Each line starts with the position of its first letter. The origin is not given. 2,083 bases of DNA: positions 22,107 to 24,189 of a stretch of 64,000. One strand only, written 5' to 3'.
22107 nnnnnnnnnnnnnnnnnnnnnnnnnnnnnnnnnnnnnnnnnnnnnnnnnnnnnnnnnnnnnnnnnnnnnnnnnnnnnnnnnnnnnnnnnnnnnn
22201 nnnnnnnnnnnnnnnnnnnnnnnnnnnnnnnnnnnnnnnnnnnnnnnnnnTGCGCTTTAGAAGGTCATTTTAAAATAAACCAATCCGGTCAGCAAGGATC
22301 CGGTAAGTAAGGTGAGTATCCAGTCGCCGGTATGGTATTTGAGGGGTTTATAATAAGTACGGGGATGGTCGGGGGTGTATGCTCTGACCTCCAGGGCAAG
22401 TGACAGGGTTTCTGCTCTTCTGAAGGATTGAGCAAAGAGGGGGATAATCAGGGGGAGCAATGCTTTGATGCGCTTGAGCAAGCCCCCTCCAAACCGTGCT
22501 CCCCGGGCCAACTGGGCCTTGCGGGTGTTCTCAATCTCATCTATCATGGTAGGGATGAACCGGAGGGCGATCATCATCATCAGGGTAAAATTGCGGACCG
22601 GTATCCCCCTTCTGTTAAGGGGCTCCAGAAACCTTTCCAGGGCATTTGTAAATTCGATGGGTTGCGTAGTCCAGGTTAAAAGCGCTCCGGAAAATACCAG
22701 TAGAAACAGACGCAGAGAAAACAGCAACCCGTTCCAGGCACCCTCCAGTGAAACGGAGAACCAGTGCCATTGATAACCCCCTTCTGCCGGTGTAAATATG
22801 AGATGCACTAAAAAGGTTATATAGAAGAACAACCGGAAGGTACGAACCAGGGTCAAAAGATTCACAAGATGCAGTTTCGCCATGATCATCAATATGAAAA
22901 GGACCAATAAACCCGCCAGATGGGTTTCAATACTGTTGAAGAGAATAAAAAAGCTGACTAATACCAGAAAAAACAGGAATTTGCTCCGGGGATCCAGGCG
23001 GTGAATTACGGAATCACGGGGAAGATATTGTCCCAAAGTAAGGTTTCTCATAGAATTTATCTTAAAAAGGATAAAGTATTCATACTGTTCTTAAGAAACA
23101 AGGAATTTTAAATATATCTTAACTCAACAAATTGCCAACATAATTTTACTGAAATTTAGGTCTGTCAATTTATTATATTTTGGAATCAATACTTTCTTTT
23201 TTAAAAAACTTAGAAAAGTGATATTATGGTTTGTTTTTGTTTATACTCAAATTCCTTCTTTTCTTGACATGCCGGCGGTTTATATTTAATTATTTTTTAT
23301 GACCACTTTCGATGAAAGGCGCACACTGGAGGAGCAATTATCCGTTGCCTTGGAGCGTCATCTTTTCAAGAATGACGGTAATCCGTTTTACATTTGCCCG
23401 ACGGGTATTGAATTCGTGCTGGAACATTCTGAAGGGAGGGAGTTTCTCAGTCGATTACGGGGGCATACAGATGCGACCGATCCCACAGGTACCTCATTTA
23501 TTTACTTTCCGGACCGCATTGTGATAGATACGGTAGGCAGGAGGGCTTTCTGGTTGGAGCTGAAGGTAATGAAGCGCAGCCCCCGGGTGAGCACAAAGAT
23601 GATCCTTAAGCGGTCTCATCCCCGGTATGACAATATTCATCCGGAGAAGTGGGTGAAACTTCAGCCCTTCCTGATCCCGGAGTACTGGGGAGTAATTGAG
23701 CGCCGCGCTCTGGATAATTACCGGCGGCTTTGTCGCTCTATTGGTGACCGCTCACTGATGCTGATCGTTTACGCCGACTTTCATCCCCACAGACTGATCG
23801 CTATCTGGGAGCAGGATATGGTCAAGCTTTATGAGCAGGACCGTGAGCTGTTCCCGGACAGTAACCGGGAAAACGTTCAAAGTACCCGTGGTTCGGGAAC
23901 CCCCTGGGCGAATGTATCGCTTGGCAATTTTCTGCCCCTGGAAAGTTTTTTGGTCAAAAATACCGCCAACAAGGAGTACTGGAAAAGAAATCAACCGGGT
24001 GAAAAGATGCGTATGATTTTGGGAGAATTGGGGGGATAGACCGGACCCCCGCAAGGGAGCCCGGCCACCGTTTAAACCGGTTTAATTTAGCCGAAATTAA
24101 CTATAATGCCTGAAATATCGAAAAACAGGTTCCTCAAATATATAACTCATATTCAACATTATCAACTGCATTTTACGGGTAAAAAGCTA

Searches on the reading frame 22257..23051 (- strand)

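Call 26: search_protein_families(library=pfam, proteins=[window:22257-23051:-])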
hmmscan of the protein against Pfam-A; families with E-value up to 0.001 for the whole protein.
window:22257-23051:- (264 aa): 1 family
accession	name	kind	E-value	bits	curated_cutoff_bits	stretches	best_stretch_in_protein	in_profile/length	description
PF02361.21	CbiQ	-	2e-38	132.7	25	1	14-233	3-215/216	Cobalt transport protein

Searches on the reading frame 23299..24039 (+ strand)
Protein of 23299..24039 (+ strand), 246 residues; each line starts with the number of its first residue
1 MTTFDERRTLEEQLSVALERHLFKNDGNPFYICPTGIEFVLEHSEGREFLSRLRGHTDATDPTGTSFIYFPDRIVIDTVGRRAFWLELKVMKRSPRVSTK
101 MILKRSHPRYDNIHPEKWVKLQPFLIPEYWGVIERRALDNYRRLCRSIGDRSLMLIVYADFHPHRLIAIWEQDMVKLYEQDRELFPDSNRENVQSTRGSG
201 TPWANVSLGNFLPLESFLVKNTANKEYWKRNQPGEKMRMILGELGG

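Call 12: search_protein_families(library=pfam, proteins=[window:23299-24039:+])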
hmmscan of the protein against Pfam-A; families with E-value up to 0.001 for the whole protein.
window:23299-24039:+ (246 aa): 0 families

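Call 68: find_encoding_contigs(protein=window:23299-24039:+, flank=10000, max_places=6)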
Protein window:23299-24039:+ (246 aa): 1 contig read that carries it; 1 place shown.
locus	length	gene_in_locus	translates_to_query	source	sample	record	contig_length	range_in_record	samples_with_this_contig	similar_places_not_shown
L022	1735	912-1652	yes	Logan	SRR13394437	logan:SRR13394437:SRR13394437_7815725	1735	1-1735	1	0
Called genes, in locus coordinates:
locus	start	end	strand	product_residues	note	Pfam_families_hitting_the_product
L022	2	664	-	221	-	?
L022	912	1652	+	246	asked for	-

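Call 74: search_protein_families(library=ncbifam, max_evalue=0.01, proteins=[window:23299-24039:+])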
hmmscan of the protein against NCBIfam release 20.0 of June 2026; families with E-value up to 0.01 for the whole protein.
window:23299-24039:+ (246 aa): 0 families

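Call 75: search_protein_families(library=phrogs, max_evalue=0.01, proteins=[window:23299-24039:+])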
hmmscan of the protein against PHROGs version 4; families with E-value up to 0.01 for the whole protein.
window:23299-24039:+ (246 aa): 0 families
